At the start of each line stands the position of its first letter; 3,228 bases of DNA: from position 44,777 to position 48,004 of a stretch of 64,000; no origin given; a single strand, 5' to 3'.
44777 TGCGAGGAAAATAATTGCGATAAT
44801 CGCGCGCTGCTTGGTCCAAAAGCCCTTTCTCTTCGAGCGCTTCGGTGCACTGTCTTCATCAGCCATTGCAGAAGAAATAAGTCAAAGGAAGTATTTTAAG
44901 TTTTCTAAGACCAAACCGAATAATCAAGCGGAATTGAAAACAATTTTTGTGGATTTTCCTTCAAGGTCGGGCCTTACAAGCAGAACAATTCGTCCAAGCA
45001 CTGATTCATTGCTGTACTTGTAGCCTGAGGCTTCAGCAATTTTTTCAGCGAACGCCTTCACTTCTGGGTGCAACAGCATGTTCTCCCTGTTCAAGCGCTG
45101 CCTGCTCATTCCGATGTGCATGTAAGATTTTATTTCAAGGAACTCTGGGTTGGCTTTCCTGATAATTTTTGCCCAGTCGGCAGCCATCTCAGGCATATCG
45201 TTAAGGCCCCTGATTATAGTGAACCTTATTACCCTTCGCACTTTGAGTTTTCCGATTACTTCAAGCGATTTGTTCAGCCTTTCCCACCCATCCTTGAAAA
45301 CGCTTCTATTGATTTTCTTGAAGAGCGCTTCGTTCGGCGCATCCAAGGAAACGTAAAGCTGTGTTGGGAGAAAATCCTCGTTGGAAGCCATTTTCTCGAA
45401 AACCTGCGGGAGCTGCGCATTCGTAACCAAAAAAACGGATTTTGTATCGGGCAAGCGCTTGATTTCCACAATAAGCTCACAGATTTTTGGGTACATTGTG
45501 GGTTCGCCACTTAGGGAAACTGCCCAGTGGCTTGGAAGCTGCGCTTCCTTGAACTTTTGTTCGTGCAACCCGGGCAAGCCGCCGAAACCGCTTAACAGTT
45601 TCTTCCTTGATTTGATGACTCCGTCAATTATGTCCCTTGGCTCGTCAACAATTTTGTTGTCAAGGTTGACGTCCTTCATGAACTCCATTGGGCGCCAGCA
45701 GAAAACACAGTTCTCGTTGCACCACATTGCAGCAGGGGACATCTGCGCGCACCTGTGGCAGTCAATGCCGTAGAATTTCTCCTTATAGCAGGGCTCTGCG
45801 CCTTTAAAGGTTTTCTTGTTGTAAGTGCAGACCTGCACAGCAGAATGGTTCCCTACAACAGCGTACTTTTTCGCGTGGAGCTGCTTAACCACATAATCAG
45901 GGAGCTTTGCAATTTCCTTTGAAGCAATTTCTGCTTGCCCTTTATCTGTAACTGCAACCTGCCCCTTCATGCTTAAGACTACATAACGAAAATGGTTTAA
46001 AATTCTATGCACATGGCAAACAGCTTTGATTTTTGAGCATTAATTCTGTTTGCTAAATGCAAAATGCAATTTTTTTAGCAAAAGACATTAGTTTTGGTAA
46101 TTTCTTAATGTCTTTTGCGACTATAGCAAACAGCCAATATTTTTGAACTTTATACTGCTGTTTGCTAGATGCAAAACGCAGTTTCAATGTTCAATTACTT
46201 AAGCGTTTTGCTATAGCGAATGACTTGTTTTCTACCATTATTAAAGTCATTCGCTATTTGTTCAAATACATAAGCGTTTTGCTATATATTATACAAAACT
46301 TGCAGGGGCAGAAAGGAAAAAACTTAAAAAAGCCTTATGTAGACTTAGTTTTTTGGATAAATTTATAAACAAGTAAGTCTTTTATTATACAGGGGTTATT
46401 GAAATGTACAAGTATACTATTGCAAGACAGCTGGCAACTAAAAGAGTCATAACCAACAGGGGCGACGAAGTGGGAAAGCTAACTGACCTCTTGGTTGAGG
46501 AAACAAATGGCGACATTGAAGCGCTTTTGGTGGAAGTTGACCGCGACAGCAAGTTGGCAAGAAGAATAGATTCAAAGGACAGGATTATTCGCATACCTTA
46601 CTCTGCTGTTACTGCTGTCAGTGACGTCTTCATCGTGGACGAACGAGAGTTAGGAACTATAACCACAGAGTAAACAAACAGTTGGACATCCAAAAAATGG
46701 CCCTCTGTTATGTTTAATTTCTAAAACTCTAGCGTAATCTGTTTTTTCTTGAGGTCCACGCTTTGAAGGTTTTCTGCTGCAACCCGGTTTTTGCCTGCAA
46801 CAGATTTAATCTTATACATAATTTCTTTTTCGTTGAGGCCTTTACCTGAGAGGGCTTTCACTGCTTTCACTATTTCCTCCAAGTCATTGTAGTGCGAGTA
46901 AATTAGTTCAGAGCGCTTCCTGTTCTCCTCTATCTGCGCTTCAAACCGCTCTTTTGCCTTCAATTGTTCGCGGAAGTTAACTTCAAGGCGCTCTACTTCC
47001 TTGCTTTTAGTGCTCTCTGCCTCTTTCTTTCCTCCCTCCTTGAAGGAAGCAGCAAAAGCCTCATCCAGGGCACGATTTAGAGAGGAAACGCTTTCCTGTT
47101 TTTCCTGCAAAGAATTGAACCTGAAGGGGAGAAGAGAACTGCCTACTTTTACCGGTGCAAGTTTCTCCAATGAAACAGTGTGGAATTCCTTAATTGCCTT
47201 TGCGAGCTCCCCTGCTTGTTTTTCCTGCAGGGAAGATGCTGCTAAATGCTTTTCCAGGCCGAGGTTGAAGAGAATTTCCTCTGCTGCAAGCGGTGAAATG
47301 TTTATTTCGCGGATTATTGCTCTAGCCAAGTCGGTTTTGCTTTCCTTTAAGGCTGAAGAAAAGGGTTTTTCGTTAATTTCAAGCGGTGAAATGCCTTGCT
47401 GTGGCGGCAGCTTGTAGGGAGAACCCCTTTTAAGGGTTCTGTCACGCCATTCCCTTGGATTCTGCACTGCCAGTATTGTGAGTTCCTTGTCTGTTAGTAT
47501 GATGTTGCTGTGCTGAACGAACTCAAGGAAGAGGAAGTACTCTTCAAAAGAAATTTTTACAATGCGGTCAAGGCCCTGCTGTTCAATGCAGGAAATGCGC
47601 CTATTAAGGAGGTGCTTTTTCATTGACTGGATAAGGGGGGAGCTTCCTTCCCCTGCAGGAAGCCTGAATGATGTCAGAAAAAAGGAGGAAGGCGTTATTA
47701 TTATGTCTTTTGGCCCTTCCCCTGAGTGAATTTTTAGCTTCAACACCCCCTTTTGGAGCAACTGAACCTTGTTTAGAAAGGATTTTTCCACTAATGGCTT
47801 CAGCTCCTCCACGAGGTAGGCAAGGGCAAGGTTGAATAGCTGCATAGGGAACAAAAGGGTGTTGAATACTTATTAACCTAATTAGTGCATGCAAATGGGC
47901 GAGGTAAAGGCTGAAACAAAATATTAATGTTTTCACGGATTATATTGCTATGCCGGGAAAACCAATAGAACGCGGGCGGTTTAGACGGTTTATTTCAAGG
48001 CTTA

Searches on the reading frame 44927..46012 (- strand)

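Call 80: search_protein_families(library=pfam, proteins=[window:44927-46012:-], max_evalue=0.001)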
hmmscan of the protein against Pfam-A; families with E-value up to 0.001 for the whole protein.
window:44927-46012:- (362 aa): 2 families
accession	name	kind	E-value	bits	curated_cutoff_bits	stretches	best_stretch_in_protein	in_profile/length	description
PF08608.17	Wyosine_form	-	9.5e-17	61.5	22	1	286-346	1-62/63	Wyosine base formation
PF04055.27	Radical_SAM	-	9e-15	55.7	29.5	1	97-280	6-165/166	Radical SAM superfamily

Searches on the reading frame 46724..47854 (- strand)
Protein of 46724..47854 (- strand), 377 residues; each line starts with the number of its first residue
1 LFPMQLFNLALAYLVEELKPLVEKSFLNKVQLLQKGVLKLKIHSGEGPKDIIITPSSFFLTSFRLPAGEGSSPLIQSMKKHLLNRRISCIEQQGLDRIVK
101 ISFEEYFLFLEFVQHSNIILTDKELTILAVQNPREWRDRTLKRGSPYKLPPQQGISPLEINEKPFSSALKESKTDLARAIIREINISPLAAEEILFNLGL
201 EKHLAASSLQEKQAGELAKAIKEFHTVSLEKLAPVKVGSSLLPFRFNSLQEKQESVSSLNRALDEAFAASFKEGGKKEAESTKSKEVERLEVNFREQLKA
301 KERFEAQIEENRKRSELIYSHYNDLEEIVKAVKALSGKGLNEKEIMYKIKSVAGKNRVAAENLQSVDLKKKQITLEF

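Call 80: search_protein_families(library=pfam, proteins=[window:46724-47854:-], max_evalue=0.001)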
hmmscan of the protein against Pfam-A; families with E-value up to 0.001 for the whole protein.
window:46724-47854:- (377 aa): 1 family
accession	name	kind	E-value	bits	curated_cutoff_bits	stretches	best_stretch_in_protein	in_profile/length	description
PF05833.16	NFACT_N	-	2.5e-37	129.2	31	1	10-345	4-359/456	NFACT N-terminal and middle domains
